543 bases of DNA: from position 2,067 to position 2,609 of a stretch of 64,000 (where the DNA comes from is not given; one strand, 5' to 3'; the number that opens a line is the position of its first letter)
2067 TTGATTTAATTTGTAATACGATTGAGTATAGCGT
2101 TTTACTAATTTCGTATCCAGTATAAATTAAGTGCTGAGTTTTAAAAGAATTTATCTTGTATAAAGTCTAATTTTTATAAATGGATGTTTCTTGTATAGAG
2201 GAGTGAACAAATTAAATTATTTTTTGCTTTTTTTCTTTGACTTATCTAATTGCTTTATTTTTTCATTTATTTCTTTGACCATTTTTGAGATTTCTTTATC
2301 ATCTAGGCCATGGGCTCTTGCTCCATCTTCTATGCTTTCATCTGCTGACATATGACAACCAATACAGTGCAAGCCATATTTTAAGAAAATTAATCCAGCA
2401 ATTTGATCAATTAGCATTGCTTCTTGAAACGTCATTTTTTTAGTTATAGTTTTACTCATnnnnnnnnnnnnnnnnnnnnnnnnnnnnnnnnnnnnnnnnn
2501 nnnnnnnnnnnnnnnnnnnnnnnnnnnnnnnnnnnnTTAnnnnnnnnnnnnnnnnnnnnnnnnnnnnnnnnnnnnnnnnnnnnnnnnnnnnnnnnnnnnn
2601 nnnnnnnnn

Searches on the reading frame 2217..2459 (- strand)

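Call 88: search_protein_families(library=pfam, proteins=[window:2217-2459:-], max_evalue=0.001)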
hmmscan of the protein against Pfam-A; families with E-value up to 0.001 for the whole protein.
window:2217-2459:- (80 aa): 1 family
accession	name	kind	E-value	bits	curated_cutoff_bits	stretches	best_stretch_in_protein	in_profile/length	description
PF08984.16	DUF1858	-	6.2e-09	36.3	32.2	1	5-56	1-57/59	Domain of unknown function (DUF1858)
